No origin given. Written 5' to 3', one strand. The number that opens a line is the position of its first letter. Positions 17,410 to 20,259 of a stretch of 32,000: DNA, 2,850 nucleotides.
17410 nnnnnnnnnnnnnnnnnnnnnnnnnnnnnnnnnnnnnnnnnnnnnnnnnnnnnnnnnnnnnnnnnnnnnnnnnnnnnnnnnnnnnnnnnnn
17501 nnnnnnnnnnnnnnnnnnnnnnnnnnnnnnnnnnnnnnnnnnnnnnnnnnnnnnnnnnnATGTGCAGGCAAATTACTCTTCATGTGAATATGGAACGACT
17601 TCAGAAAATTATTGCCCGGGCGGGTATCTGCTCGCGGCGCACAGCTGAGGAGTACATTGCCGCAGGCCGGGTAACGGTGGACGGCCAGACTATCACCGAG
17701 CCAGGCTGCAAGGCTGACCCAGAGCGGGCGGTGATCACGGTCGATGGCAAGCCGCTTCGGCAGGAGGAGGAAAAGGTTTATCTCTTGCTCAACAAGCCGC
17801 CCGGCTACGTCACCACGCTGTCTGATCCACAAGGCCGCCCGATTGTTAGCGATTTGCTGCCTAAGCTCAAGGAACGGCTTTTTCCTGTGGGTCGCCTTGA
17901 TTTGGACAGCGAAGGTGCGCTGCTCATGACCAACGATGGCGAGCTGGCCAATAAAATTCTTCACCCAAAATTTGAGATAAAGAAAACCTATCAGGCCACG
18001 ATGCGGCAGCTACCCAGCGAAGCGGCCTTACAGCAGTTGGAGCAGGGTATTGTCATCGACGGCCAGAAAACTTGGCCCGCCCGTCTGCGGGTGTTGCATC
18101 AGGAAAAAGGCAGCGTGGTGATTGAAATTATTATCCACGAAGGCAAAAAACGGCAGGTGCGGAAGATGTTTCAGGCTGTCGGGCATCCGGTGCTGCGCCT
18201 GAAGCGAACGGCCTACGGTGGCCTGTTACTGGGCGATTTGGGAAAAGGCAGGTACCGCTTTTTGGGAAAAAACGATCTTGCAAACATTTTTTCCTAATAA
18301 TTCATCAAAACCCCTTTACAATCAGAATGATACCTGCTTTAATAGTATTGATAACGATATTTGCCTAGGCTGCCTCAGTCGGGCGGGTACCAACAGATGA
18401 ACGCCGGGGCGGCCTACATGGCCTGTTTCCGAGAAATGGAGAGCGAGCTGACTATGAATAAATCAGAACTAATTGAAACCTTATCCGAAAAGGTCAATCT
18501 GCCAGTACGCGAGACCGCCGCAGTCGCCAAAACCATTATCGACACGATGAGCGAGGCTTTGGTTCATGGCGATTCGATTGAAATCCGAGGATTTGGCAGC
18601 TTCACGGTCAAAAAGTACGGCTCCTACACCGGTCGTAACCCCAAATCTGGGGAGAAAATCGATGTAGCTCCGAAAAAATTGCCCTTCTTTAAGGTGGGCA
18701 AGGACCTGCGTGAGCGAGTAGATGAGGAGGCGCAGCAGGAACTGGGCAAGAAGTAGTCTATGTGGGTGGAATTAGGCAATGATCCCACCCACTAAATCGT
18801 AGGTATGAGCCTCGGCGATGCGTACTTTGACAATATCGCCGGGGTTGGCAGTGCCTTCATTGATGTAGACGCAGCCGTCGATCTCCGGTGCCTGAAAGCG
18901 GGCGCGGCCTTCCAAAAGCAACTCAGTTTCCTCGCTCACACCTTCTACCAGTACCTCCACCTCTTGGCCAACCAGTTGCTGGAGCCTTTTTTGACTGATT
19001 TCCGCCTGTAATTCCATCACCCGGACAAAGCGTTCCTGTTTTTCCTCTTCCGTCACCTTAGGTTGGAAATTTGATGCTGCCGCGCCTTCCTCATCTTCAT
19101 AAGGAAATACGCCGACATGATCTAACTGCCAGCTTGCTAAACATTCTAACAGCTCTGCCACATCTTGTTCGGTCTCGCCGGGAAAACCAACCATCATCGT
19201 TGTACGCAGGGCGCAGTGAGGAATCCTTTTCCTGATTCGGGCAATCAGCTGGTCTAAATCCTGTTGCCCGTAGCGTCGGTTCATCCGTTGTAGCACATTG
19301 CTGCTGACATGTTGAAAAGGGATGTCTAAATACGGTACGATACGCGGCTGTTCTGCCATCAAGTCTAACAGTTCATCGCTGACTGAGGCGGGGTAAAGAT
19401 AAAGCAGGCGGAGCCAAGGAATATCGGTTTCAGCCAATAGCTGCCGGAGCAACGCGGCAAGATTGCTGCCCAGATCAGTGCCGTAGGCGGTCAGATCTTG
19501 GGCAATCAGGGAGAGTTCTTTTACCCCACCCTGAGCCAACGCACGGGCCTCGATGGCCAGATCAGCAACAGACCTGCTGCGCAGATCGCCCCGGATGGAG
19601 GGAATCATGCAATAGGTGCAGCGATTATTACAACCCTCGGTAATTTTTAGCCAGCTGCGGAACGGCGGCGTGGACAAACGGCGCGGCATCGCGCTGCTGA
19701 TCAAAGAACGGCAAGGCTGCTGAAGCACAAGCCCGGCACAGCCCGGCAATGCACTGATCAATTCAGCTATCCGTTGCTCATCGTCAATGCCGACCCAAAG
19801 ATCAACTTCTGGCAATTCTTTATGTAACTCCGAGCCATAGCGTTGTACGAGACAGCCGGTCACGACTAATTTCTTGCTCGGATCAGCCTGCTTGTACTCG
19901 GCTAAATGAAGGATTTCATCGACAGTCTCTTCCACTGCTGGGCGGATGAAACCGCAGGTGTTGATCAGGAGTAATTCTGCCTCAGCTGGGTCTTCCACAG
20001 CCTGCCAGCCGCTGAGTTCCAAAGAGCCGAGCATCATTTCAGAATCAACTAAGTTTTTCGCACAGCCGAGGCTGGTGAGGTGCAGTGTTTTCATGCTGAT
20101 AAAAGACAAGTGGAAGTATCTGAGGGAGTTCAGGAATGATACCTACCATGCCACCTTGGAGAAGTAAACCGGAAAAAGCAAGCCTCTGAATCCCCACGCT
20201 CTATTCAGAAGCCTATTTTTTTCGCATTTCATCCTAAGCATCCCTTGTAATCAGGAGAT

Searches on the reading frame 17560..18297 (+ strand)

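Call 82: search_protein_families(library=pfam, proteins=[window:17560-18297:+], max_evalue=0.0001)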
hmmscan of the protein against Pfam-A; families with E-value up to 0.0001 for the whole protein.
window:17560-18297:+ (245 aa): 2 families
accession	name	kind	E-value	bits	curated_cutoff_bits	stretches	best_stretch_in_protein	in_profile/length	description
PF00849.27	PseudoU_synth_2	-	1e-23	84.7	26.8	1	74-206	2-152/152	RNA pseudouridylate synthase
PF01479.30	S4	-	2.7e-12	46.6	22.8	1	12-51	1-41/48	S4 domain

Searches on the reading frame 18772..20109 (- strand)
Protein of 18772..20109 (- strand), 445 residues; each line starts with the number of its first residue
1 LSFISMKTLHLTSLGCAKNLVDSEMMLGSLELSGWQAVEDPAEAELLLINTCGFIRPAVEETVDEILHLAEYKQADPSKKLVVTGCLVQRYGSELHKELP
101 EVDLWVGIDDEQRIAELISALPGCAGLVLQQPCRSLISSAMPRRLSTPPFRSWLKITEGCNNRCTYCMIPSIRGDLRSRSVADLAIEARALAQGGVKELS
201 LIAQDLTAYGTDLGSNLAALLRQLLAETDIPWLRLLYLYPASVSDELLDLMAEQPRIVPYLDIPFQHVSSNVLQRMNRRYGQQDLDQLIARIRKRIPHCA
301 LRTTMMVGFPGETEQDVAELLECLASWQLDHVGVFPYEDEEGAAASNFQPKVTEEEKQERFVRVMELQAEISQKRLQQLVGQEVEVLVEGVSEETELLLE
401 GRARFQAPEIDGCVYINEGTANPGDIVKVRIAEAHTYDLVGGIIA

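Call 82: search_protein_families(library=pfam, proteins=[window:18772-20109:-], max_evalue=0.0001)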
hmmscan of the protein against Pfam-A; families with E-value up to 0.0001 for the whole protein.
window:18772-20109:- (445 aa): 4 families
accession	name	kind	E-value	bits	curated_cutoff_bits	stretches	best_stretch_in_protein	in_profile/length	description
PF00919.26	UPF0004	-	1.1e-27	96.3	27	1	9-107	2-98/98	Uncharacterized protein family UPF0004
PF04055.27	Radical_SAM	-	1.6e-26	93.9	29.5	1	155-323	2-165/166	Radical SAM superfamily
PF18693.7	TRAM_2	-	3e-18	66.2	27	1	380-444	1-63/63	TRAM domain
PF01938.26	TRAM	-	4.9e-06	26.7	21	1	378-441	2-58/61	TRAM domain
